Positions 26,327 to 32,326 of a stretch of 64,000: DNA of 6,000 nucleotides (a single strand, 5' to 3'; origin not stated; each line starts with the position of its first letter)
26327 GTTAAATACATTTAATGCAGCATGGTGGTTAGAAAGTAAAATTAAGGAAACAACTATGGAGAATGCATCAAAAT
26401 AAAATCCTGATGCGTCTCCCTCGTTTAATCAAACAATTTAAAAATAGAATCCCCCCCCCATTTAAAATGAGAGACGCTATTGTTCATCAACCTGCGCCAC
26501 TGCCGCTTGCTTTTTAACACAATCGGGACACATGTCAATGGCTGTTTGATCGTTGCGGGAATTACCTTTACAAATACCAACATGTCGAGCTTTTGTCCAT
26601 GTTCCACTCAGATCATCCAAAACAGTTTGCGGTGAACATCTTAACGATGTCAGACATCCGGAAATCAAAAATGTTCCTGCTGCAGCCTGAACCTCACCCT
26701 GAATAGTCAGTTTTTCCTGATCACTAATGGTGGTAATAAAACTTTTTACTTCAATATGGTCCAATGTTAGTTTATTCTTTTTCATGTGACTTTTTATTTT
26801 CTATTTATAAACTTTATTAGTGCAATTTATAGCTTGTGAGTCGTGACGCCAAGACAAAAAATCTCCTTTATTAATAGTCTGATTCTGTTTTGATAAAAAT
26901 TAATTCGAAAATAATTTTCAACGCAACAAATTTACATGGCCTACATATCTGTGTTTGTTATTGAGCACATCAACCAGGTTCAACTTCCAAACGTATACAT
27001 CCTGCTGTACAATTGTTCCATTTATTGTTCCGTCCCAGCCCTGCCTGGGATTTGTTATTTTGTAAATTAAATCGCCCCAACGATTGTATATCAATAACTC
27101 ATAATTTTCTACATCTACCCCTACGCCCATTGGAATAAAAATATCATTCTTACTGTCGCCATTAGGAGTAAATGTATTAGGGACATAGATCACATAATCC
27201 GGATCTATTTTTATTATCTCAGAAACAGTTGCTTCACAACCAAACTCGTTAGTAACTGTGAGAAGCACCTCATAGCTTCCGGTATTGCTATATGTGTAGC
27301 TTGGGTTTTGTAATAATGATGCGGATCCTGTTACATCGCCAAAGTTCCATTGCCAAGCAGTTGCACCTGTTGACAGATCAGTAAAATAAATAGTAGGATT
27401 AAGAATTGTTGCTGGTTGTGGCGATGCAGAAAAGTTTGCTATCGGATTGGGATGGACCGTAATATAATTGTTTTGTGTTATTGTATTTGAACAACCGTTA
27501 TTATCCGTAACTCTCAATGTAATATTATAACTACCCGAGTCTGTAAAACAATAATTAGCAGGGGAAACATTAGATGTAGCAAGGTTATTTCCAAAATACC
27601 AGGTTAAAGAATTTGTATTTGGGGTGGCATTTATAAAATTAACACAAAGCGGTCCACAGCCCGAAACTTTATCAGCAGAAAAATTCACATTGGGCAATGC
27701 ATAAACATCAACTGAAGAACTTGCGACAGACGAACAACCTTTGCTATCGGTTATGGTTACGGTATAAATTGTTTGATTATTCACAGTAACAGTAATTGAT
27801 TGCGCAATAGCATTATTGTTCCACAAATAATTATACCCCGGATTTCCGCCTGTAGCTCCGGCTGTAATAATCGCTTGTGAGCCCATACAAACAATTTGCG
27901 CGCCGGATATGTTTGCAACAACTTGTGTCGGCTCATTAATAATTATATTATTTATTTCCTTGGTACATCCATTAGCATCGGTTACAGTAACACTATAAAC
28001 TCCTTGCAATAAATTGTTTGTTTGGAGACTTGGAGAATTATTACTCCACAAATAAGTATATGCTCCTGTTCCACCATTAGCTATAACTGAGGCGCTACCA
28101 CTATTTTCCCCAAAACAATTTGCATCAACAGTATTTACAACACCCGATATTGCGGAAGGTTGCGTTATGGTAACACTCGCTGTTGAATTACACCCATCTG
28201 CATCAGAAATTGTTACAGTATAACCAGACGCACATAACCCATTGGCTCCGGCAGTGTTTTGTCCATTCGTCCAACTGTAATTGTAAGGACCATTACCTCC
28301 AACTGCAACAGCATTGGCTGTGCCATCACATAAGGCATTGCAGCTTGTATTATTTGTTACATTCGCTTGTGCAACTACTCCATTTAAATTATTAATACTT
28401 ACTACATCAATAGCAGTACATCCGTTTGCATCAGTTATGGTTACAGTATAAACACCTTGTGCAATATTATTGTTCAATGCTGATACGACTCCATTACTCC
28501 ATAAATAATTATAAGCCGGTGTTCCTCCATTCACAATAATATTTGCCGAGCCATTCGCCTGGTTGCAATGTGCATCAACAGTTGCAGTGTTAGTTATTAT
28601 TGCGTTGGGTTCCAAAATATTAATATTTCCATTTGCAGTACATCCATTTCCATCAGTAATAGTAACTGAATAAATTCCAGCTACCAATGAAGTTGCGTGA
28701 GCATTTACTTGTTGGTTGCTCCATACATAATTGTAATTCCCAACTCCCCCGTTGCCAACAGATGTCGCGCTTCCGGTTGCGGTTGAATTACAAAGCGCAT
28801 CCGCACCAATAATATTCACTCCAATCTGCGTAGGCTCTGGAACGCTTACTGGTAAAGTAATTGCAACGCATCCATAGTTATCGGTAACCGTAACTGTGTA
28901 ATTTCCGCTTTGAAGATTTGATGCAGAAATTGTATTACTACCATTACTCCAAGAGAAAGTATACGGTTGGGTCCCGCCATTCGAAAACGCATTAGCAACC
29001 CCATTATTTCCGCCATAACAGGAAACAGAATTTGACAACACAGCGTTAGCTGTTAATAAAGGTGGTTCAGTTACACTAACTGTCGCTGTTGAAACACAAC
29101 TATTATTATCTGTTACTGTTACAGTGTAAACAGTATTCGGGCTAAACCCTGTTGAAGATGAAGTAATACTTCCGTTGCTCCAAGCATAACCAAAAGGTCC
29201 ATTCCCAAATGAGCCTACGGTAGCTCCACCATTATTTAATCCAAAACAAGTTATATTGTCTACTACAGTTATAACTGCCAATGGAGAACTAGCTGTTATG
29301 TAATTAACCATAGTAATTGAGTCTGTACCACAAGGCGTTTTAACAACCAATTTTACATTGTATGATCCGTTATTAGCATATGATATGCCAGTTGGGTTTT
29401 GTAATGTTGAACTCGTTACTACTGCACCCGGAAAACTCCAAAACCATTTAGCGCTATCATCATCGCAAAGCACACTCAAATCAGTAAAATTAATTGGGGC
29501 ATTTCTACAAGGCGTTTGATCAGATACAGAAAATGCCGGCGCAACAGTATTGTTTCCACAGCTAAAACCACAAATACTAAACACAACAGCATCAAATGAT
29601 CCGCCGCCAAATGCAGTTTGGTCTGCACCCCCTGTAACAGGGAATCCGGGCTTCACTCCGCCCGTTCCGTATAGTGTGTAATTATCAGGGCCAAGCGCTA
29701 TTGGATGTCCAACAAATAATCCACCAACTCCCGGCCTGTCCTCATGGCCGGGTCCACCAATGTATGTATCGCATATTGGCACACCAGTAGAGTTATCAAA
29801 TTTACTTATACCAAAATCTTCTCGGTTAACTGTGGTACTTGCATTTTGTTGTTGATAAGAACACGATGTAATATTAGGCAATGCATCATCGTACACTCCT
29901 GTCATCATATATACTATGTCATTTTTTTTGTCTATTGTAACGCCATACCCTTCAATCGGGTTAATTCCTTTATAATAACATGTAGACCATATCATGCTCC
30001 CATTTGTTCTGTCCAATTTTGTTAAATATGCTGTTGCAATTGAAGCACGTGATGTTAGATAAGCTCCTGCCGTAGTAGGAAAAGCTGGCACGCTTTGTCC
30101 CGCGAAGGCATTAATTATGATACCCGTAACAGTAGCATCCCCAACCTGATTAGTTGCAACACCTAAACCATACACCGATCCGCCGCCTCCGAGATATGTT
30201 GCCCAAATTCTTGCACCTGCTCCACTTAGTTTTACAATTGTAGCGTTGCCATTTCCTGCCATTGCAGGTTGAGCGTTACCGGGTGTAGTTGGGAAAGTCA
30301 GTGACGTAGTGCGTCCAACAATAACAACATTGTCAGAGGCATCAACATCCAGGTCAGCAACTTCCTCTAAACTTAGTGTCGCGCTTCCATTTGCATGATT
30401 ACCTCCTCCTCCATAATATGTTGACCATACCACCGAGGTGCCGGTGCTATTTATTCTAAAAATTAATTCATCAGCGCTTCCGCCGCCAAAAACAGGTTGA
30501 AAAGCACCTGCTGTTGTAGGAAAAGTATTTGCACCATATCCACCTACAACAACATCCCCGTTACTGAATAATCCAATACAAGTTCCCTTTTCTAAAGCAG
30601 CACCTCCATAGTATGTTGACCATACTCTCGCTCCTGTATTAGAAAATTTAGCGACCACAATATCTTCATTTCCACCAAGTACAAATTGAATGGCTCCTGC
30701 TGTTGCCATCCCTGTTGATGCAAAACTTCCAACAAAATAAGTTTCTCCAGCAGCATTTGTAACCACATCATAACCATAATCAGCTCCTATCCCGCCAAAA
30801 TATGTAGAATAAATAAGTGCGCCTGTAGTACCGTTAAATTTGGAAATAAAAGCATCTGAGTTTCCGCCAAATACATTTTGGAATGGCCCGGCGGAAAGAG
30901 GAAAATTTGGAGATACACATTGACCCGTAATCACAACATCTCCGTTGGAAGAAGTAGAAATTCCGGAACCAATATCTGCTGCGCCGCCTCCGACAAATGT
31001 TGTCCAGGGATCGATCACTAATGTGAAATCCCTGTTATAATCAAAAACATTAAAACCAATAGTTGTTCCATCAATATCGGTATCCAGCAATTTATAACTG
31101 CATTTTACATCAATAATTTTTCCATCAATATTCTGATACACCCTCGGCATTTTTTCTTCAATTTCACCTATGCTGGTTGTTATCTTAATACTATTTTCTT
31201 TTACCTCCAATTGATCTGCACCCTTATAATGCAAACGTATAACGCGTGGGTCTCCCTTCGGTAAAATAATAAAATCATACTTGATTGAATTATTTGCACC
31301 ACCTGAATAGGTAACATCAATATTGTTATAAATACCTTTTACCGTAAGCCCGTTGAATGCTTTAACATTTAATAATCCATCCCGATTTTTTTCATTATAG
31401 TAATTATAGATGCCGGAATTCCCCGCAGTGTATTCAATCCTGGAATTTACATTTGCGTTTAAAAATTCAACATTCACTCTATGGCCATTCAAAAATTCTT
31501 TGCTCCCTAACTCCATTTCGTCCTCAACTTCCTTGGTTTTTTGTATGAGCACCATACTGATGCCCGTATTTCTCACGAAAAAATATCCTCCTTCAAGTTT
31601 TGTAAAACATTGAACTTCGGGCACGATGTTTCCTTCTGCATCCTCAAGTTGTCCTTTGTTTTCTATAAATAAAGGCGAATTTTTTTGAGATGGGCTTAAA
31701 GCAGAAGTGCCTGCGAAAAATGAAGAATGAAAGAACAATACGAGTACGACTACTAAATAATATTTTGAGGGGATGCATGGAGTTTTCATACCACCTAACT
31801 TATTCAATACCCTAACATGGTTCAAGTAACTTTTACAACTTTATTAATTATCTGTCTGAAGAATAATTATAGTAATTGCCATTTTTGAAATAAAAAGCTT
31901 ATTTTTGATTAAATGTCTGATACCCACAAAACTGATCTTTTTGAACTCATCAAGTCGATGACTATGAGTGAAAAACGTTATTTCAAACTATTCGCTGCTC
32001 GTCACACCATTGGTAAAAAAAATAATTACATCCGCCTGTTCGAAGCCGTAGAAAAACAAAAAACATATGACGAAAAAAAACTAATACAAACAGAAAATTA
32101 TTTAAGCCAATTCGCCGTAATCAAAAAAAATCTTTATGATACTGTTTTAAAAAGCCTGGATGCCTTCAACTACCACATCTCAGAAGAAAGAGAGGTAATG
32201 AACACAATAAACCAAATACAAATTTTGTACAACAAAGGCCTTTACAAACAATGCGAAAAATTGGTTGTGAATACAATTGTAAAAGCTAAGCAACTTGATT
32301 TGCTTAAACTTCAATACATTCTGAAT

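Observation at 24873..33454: Three paralogous ~510-aa all-helical proteins positioned at T9SS-cargo loci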

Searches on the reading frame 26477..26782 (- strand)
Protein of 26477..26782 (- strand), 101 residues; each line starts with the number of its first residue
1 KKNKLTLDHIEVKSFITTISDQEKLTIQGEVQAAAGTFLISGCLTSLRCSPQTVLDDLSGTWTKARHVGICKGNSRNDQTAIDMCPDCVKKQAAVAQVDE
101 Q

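Call 13: search_protein_families(library=pfam, proteins=[window:26477-26782:-], max_evalue=0.001)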
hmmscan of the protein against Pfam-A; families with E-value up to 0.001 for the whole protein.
window:26477-26782:- (101 aa): 0 families

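Call 50: search_protein_families(library=ncbifam, proteins=[window:26477-26782:-], max_evalue=10)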
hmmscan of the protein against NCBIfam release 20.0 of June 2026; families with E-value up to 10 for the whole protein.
window:26477-26782:- (101 aa): 1 family
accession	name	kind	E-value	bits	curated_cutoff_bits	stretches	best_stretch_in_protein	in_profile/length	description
NF038180.1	leader_pinensin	domain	3.4e-07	30.1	24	1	4-29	2-27/28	pinensin family lanthipeptide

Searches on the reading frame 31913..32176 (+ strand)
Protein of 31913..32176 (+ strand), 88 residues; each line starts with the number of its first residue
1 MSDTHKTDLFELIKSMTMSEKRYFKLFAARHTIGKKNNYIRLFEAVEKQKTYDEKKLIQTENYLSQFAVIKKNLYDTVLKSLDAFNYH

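Call 46: search_solved_structures(query=A5, max_evalue=10, show_alignments=3)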
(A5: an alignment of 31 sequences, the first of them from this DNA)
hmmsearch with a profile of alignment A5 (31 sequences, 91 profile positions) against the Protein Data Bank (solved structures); distinct sequences matched with E-value up to 10: 28.
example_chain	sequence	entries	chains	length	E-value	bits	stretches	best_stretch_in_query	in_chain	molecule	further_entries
9wxm_A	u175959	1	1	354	0.11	16.1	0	27-67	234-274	Guanine nucleotide-binding protein G(i) subunit alpha-3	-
8oy1_A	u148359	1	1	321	0.23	15.1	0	27-67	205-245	Guanine nucleotide-binding protein G(i) subunit alpha-3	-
7e9h_A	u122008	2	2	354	0.23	15.1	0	27-67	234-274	Guanine nucleotide-binding protein G(i) subunit alpha-3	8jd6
2ihb_A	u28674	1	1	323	0.23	15.1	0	27-67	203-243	Guanine nucleotide-binding protein G(k) subunit alpha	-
8yk0_C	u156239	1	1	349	0.23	15.1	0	27-67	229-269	Guanine nucleotide-binding protein G(i) subunit alpha-3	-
7t10_A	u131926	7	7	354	0.24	15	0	27-67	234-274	Guanine nucleotide-binding protein G(i) subunit alpha-3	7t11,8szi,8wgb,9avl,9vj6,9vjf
4g5o_A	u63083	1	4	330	0.24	15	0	27-67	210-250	Guanine nucleotide-binding protein G(k) subunit alpha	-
4g5r_A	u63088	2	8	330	0.24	15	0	27-67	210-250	Guanine nucleotide-binding protein G(k) subunit alpha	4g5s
2ode_A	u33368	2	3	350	0.29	14.8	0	27-67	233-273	Guanine nucleotide-binding protein G(k) subunit alpha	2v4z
8k9k_A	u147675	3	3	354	0.3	14.7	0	27-67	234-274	G protein subunit alpha i3 | Guanine nucleotide-binding protein G(i) subunit alpha-3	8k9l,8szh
8hku_L18E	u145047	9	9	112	0.56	13.8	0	9-45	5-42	50S ribosomal protein L18e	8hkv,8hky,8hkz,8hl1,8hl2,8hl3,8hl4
6vme_E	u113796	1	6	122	0.72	13.5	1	5-31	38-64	Vacuolar protein sorting-associated protein 28 homolog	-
6mhe_A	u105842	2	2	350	0.87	13.2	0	27-67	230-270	Guanine nucleotide-binding protein G(k) subunit alpha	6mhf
2hz8_A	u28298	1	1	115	1.1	12.9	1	5-59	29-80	De novo designed diiron protein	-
9w0p_A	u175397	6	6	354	1.2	12.8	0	27-68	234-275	Guanine nucleotide-binding protein G(i) subunit alpha-1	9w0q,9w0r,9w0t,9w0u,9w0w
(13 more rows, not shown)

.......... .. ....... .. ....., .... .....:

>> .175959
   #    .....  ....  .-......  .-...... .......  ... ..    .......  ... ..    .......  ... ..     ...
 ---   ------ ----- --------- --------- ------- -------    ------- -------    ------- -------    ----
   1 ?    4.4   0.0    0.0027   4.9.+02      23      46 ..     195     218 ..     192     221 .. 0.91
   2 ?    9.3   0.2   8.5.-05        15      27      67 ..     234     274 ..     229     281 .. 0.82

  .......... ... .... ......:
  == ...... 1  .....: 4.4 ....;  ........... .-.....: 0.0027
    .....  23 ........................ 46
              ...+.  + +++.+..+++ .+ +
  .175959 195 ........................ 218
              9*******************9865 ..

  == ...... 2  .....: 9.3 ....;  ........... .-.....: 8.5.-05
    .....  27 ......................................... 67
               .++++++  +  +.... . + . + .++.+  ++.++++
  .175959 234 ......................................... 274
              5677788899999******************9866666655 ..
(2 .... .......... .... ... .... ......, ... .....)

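Call 53: predict_structure(alignment_id=A5)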
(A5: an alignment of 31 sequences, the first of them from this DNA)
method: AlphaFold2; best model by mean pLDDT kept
length: 88 residues; sequences in the alignment: 31
mean_pLDDT: 82.3   pTM: 0.72
mean pLDDT of the five models: 82.3, 82.2, 81.4, 80.8, 77.8
residues with pLDDT >= 90: 34; 70-90: 39; 50-70: 12; < 50: 3
segments of 3 or more residues with pLDDT < 50: 1-3
pLDDT, mean of each block of 10 residues (from residue 1): 66 93 90 69 89 81 76 90 88
secondary structure, 60 per line:
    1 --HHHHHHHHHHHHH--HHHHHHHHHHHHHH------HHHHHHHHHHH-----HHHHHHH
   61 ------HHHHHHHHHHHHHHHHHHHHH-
elements in order: H3-15 H18-31 H38-48 H54-60 H67-87

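Call 58: fold_search(model_id=the predicted structure, library=pdb)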
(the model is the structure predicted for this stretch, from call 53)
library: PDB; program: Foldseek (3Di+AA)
matches with E <= 10: 25; with E <= 0.001: 0
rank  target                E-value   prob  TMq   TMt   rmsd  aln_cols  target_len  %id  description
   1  5vap_B                4.5e+00  0.14  0.48  0.41   4.8        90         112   10  Crystal structure of eVP30 C-terminus and eNP peptide (released 2017-06-21)
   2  6nk8_B                4.7e+00  0.05  0.25  0.15   6.5        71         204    7  C-terminal region of the Burkholderia pseudomallei OLD protein (released 2019-08-07)
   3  7xiv_B                5.0e+00  0.13  0.46  0.36   5.6        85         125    9  Structural insight into the interactions between Lloviu virus VP30 and nucleoprotein (released 2022-06-29)
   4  5l0h                  5.0e+00  0.03  0.23  0.16  10.2       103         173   14  Human metavinculin MVt cardiomyopathy-associated mutant R975W (residues 959-1134) in complex with PIP2 (released 2016-08-31)
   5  6h1w_B                5.3e+00  0.09  0.39  0.21   6.4        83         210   17  Crystal Structure of protein MJ1004 from Mathanocaldococcus jannaschii (released 2019-07-31)
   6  2i8b_B                5.7e+00  0.14  0.51  0.38   5.2        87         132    7  Crystal structure of the C-terminal domain of Ebola virus VP30 (released 2007-01-23)
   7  3jbk_M                5.7e+00  0.04  0.25  0.18  12.0        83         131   13  Cryo-EM reconstruction of the metavinculin-actin interface (released 2015-11-04)
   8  4wai_D                5.7e+00  0.04  0.24  0.24  11.8        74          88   15  Structural characterization of the late competence protein ComFB from Bacillus subtilis. (released 2014-12-10)
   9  4pr9_B                5.7e+00  0.03  0.26  0.16  10.1       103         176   13  Human Vinculin (residues 891-1066) in complex with PIP (released 2014-12-10)
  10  2i8b_A                6.0e+00  0.12  0.47  0.37   5.6        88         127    7  Crystal structure of the C-terminal domain of Ebola virus VP30 (released 2007-01-23)
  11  5l0d_C                6.0e+00  0.03  0.23  0.17   9.7       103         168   14  Human Metavinculin(residues 959-1130) in complex with PIP2 (released 2016-08-31)
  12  6rrc_A                6.0e+00  0.02  0.21  0.08  14.6        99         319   17  Crystal structure of the N-terminal region of human cohesin subunit STAG1 in complex with RAD21 peptide (released 2019-06-19)
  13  6nk8_A                6.4e+00  0.04  0.26  0.14   9.9        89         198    9  C-terminal region of the Burkholderia pseudomallei OLD protein (released 2019-08-07)
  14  5bs2_A                6.8e+00  0.06  0.34  0.29   6.8        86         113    8  Crystal structure of RbcX-IIa from Chlamydomonas reinhardtii in complex with RbcL C-terminal tail (released 2015-08-05)
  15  2whn_B                7.2e+00  0.04  0.30  0.26  12.6       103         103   11  N-terminal domain from the PilC type IV pilus biogenesis protein (released 2010-05-19)
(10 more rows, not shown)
